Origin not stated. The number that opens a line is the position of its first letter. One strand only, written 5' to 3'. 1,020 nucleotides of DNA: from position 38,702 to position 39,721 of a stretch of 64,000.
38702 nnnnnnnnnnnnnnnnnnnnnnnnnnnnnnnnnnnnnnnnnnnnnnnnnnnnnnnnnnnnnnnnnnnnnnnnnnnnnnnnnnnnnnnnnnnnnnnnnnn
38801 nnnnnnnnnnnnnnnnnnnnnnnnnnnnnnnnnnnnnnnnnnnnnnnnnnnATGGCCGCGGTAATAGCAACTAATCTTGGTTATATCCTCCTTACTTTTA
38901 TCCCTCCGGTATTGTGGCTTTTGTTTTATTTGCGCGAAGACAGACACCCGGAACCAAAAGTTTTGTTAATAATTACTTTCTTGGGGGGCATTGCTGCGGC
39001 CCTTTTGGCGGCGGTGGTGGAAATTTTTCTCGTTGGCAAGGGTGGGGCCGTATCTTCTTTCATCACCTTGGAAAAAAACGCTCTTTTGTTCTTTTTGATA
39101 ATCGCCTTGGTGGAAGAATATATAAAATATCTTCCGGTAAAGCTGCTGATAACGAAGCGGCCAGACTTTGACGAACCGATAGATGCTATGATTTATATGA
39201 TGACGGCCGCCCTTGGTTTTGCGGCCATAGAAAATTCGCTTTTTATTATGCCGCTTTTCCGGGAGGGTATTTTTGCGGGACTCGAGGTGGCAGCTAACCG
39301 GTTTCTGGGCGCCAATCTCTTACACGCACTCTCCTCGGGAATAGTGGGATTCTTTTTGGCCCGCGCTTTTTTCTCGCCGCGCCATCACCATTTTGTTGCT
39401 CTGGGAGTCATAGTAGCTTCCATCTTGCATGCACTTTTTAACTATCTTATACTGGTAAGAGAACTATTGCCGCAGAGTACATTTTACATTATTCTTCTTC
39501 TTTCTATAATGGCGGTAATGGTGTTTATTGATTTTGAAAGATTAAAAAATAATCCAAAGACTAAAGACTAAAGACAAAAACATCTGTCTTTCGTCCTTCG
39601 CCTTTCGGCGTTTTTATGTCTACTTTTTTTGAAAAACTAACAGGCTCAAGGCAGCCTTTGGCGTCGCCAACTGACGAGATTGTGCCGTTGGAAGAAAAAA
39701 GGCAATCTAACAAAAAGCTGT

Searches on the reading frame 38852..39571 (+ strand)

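Call 12: search_protein_families(library=pfam, proteins=[window:38852-39571:+], max_evalue=0.001)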
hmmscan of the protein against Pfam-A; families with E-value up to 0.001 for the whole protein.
window:38852-39571:+ (239 aa): 1 family
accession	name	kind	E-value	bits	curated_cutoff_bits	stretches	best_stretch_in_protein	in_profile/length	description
PF13367.11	PrsW-protease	-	4.5e-29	101.8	23.5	1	34-223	1-196/196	PrsW family intramembrane metalloprotease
